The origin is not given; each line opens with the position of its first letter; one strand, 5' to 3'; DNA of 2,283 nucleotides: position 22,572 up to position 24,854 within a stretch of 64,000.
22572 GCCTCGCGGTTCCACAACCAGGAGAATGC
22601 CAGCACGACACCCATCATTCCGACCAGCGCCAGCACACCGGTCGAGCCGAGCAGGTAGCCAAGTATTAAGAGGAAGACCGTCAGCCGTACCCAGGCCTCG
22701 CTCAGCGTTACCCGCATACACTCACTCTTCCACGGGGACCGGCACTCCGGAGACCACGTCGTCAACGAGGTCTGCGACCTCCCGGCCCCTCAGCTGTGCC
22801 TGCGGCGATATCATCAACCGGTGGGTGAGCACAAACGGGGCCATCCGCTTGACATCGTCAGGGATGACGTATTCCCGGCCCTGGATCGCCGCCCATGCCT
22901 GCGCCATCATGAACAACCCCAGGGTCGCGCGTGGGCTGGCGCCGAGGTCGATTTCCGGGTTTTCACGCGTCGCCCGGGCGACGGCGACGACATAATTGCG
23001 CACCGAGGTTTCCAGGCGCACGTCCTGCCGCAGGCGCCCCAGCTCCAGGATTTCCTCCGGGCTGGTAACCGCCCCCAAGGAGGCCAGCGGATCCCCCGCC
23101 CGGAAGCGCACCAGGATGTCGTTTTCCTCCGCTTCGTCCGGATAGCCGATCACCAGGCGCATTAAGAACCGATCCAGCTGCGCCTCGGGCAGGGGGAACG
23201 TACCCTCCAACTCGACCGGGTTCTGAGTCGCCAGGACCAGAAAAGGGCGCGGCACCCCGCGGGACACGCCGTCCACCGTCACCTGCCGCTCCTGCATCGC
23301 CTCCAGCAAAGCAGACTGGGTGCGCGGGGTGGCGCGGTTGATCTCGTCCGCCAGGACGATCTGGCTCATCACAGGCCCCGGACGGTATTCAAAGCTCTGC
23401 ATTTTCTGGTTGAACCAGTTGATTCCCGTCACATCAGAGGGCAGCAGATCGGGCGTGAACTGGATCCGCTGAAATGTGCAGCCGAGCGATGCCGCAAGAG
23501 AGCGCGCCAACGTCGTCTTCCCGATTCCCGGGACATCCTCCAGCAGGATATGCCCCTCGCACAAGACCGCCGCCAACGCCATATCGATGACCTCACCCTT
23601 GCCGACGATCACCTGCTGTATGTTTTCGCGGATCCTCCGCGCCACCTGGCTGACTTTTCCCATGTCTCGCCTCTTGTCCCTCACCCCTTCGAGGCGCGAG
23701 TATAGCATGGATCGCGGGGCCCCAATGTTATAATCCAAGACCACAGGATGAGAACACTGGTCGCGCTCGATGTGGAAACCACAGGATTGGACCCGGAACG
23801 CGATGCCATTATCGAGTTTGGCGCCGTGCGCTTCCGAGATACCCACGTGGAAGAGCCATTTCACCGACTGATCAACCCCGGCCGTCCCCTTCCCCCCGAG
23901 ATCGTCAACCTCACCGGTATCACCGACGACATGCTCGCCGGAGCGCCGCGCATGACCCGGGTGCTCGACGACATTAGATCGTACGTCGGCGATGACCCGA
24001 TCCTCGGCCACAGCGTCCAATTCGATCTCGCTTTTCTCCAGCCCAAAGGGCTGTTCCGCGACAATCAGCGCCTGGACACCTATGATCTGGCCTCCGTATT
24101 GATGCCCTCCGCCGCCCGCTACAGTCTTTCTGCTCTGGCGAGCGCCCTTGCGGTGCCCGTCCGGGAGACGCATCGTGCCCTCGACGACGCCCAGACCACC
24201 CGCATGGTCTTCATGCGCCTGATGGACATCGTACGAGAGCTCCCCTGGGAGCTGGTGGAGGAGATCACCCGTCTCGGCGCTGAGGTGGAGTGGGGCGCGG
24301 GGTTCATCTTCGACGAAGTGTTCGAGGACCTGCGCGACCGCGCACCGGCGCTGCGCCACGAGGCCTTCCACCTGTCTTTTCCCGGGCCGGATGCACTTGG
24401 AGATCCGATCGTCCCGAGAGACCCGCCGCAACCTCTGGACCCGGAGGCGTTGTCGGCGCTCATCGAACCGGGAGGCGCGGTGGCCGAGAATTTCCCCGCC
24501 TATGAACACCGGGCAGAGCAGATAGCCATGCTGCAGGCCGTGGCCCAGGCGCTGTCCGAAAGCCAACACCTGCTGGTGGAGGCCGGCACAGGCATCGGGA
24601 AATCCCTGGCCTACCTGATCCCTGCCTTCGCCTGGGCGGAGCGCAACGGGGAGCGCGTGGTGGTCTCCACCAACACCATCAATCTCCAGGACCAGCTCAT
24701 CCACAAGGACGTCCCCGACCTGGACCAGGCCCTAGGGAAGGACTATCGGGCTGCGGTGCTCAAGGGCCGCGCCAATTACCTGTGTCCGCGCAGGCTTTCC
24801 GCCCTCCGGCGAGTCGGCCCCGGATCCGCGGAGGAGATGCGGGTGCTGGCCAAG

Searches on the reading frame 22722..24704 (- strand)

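Call 14: search_protein_families(library=pfam, proteins=[window:22722-24704:-], max_evalue=0.001)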
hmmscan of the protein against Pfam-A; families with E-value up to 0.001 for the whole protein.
window:22722-24704:- (660 aa): 6 families
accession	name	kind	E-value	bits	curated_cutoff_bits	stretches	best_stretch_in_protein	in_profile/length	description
PF07726.17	AAA_3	-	8.1e-63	210.6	27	1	385-515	1-131/131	ATPase family associated with various cellular activities (AAA)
PF17863.7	AAA_lid_2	-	5.7e-24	84.1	22.7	1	577-649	1-73/74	AAA lid domain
PF07728.20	AAA_5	-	1.1e-14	55.1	22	1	386-513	2-139/139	AAA domain (dynein-related subfamily)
PF20030.5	bpMoxR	-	4.3e-08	32.9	27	1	357-531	5-178/205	MoxR domain in the MoxR-vWA-beta-propeller ternary systems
PF00004.35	AAA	-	2.6e-06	28.4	21.2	1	389-500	4-115/131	ATPase family associated with various cellular activities (AAA)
PF05496.18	RuvB_N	-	0.00023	21.4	27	0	383-476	33-114/159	Holliday junction DNA helicase RuvB P-loop domain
